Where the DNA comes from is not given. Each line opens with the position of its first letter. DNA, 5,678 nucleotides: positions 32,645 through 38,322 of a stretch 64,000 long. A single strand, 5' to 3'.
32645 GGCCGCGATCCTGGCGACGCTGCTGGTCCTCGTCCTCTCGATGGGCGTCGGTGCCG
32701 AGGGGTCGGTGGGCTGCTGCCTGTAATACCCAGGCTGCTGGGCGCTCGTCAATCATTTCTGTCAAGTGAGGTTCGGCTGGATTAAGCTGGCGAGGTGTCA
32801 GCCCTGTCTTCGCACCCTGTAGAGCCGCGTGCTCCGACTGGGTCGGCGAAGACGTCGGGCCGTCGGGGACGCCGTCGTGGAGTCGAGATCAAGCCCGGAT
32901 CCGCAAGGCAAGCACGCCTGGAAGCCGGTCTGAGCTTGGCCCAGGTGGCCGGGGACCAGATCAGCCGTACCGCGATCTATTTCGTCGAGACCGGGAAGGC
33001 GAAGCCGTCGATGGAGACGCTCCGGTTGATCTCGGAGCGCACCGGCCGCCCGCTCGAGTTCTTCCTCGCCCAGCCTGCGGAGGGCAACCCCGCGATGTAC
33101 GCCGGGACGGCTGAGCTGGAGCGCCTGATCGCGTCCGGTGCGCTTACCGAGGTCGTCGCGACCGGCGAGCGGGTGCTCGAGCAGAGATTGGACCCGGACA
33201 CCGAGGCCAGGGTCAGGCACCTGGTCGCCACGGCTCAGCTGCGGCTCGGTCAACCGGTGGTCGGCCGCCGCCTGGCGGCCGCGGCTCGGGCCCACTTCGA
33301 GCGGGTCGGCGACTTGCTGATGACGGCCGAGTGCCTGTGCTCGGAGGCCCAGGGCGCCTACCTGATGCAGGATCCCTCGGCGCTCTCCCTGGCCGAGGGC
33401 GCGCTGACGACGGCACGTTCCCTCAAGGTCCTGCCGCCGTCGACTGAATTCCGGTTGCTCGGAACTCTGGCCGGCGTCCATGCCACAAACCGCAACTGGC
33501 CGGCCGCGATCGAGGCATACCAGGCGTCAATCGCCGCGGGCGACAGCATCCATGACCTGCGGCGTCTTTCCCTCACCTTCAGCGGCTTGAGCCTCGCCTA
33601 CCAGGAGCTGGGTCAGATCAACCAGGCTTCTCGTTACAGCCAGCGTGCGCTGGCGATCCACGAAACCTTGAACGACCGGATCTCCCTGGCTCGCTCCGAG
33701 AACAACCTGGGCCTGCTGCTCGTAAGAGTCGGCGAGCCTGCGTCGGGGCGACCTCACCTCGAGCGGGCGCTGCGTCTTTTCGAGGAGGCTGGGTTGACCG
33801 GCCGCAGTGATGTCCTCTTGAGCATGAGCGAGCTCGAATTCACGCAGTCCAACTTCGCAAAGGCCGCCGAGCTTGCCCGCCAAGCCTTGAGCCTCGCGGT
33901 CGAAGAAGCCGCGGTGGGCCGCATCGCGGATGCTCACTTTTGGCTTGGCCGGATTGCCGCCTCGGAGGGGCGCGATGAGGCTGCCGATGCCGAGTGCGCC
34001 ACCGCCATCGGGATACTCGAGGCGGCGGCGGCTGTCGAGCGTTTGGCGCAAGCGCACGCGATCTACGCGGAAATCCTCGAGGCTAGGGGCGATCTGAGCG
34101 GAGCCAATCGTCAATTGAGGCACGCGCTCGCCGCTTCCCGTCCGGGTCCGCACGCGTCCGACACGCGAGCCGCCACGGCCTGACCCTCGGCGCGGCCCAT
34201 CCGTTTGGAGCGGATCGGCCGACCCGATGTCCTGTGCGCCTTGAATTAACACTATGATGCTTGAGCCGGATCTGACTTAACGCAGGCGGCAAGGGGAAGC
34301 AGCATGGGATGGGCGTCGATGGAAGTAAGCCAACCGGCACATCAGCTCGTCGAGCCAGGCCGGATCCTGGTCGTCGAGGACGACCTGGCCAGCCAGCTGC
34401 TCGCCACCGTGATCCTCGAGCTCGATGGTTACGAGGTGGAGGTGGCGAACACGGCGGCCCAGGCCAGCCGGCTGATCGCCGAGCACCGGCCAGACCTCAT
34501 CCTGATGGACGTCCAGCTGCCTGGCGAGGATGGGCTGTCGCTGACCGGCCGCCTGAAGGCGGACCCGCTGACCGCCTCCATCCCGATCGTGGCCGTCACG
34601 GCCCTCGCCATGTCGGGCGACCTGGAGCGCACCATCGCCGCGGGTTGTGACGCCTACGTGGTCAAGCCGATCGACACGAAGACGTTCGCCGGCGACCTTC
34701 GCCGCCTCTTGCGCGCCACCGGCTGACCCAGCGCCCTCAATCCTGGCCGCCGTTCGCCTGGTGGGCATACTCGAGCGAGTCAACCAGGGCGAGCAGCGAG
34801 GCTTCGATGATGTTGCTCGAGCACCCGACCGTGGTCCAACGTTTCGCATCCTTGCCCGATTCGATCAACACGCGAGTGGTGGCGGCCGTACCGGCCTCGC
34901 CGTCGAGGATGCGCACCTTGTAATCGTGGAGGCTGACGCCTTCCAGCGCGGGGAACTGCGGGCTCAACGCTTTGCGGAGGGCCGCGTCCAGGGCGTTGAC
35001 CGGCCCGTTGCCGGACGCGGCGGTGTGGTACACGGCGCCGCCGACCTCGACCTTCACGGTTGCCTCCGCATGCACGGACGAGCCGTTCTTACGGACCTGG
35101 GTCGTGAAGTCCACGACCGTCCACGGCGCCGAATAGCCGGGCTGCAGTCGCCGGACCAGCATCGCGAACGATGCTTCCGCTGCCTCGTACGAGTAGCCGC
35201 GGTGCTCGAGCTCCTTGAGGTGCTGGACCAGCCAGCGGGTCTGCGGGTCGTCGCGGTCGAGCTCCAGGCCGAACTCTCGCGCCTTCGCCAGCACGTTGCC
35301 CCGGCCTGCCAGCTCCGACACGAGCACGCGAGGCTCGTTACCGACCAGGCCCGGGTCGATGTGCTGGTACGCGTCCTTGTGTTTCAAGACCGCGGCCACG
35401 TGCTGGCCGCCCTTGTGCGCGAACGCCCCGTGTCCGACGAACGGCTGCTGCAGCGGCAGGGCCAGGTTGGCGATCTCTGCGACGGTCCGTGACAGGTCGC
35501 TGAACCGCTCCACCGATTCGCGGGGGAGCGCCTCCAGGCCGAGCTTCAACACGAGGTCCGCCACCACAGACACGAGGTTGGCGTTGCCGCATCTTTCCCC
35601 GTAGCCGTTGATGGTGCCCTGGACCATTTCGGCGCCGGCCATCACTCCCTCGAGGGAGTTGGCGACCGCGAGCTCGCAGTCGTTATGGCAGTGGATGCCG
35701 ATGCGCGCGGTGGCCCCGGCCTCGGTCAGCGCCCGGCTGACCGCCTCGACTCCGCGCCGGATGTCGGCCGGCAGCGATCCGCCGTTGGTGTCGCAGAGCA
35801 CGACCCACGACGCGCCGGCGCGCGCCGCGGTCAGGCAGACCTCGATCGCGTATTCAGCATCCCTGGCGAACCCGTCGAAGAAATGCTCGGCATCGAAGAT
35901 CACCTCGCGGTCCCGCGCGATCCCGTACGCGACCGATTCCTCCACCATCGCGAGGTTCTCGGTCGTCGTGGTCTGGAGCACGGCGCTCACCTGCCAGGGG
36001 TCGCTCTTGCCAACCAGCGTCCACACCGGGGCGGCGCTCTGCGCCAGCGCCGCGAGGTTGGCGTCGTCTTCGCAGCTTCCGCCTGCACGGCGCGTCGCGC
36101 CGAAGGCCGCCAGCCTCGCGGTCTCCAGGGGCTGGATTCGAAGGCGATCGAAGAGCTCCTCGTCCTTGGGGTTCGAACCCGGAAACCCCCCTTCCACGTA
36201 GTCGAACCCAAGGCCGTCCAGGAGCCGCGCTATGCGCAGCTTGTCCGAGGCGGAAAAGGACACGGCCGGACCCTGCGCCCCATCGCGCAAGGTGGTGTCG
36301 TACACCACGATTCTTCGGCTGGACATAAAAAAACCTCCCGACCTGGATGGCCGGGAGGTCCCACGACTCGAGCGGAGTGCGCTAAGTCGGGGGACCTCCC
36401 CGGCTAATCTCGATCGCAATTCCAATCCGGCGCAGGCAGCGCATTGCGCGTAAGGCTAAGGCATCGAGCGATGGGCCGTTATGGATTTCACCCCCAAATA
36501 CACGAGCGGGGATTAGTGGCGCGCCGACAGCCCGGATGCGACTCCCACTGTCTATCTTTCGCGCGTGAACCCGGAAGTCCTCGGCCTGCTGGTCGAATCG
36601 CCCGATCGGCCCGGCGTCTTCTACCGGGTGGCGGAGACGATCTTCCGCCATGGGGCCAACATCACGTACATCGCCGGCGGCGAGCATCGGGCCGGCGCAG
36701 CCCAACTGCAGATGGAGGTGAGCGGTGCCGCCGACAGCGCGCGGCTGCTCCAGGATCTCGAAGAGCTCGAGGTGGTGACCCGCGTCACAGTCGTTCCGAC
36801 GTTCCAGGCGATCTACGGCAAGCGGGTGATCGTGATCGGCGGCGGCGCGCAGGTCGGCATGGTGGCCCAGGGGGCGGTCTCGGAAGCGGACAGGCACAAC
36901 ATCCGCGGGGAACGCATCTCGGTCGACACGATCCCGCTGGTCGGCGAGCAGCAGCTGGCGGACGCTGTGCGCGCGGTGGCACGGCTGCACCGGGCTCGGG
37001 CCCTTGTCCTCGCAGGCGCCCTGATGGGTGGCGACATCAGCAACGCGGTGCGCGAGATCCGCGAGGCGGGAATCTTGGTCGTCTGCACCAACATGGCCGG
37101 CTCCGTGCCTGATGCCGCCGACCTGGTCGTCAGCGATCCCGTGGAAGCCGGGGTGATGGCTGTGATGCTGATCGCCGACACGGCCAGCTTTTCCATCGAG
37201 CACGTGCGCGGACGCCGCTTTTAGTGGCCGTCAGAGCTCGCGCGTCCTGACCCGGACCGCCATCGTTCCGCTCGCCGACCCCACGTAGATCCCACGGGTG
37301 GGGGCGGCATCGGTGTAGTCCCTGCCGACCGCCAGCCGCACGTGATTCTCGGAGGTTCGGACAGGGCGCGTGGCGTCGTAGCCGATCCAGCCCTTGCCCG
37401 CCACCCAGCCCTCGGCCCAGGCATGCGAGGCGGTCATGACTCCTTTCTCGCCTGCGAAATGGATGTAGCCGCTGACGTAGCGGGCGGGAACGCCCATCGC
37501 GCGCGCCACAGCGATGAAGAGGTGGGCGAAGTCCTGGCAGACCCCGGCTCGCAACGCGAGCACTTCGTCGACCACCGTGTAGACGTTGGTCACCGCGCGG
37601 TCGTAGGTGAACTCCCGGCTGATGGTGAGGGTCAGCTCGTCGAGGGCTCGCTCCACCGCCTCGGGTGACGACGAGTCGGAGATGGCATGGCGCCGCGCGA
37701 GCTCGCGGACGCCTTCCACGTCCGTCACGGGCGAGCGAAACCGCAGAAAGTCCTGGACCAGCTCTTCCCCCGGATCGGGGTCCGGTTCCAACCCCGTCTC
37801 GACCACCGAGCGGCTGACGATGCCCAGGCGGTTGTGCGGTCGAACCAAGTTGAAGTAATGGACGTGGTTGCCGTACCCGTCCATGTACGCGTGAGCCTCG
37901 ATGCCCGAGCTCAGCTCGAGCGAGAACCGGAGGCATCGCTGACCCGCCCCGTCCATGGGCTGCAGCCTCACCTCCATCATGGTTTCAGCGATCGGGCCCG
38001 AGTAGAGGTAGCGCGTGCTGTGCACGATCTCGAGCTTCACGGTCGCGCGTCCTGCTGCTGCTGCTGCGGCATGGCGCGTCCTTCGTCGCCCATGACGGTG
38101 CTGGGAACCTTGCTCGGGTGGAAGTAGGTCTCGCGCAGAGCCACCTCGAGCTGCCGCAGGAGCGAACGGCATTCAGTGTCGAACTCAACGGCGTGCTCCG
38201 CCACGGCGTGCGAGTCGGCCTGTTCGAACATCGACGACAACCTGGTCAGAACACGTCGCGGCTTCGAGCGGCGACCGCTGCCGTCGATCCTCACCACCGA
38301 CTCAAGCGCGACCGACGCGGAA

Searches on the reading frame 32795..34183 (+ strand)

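Call 8: search_protein_families(library=ncbifam, proteins=[window:32795-34183:+])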
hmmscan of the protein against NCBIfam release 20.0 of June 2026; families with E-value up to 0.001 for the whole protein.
window:32795-34183:+ (462 aa): 6 families
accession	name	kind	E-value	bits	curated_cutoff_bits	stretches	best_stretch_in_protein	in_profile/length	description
NF053617.1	SARPRegAfsRStmc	equivalog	1.7e-10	39.5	1430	1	243-433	720-911/986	SARP-family global regulator AfsR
NF041717.1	HaaA_phane_TPR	equivalog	3e-10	38.9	1125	1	228-449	641-863/882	cyclophane-containing RiPP biosynthesis TPR protein HaaT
NF053520.1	HK_Porph_FimS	equivalog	5.6e-07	28.2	600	1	228-370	133-276/618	sensor histidine kinase FimS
TIGR02521.1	type_IV_pilW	equivalog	2.2e-05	24.1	154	0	259-366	65-163/234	type IV pilus biogenesis/stability protein PilW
NF053720.1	NsdA_fam_reg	subfamily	7.8e-05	22.3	75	1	133-293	236-402/432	NsdA family TPR-like regulatory protein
NF047371.1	FlcA_CTERM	equivalog_domain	0.0009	17.8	300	0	238-336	373-469/646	periplasmic flagellar collar protein FlcA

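Call 9: search_protein_families(library=pfam, proteins=[window:32795-34183:+])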
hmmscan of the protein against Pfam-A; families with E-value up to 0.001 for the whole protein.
window:32795-34183:+ (462 aa): 8 families
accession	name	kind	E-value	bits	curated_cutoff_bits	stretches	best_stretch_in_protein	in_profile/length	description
PF13424.12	TPR_12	-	1.3e-16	61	30.1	2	298-367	2-74/77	Tetratricopeptide repeat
PF01381.28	HTH_3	-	1.8e-09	38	23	1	38-90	2-55/55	Helix-turn-helix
PF17874.7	TPR_MalT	-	7e-09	35.8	45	1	347-450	10-112/336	MalT-like TPR region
PF07719.23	TPR_2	-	2.9e-08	33.7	27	0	303-330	5-32/34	Tetratricopeptide repeat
PF00515.34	TPR_1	-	1e-05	25.5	27.8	0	267-290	9-32/34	Tetratricopeptide repeat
PF13428.12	TPR_14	-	1.4e-05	25.7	23.5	0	419-448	2-31/44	Tetratricopeptide repeat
PF13374.12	TPR_10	-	0.00012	22.4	27.5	0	263-292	6-35/42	Tetratricopeptide repeat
PF13432.12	TPR_16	-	0.00033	21.5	32.7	0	347-397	6-50/65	Tetratricopeptide repeat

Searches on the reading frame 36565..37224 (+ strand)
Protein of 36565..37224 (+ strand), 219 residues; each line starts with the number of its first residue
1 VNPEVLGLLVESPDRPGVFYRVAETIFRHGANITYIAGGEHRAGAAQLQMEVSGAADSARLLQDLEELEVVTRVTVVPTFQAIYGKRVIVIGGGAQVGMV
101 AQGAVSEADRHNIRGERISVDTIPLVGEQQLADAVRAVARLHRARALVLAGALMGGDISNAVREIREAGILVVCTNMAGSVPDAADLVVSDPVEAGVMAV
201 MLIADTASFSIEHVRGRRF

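Call 8: search_protein_families(library=ncbifam, proteins=[window:36565-37224:+])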
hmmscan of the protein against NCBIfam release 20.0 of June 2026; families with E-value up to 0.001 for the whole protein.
window:36565-37224:+ (219 aa): 0 families

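Call 9: search_protein_families(library=pfam, proteins=[window:36565-37224:+])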
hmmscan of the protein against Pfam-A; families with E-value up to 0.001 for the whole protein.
window:36565-37224:+ (219 aa): 5 families
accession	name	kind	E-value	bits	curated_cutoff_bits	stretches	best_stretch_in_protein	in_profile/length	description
PF18462.6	DUF5612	-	7.1e-66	220.9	25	1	79-217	3-142/143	Domain of unknown function (DUF5612)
PF01842.31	ACT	-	4.3e-09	36.4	27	1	8-69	3-65/66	ACT domain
PF22629.2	ACT_AHAS_ss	-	1e-06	29.3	27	1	11-72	4-66/67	AHAS small subunit-like ACT domain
PF13291.12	ACT_4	-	0.00014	22.9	27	1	8-74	9-78/80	ACT domain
PF22190.2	TTHA0829-like_ACT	-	0.00092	19.6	27.4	0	9-55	6-50/70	TTHA0829-like ACT domain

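Call 61: search_solved_structures(query=window:36565-37224:+, max_evalue=0.001)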
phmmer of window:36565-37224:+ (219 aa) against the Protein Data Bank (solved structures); distinct sequences matched with E-value up to 0.001: 1.
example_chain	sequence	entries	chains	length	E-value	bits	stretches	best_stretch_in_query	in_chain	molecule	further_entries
1y7p_A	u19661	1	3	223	5.8e-58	199.1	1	7-218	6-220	Hypothetical protein AF1403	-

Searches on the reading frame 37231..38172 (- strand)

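Call 8: search_protein_families(library=ncbifam, proteins=[window:37231-38172:-])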
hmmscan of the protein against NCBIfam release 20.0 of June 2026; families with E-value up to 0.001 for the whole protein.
window:37231-38172:- (313 aa): 0 families

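Call 9: search_protein_families(library=pfam, proteins=[window:37231-38172:-])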
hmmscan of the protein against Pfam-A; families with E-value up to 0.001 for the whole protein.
window:37231-38172:- (313 aa): 2 families
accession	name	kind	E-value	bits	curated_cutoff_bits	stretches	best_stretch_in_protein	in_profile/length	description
PF01841.26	Transglut_core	-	5.6e-22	78.5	23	1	173-267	14-108/108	Transglutaminase-like superfamily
PF08379.15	Bact_transglu_N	-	4.3e-21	75.9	27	1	47-125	1-80/80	Bacterial transglutaminase-like N-terminal region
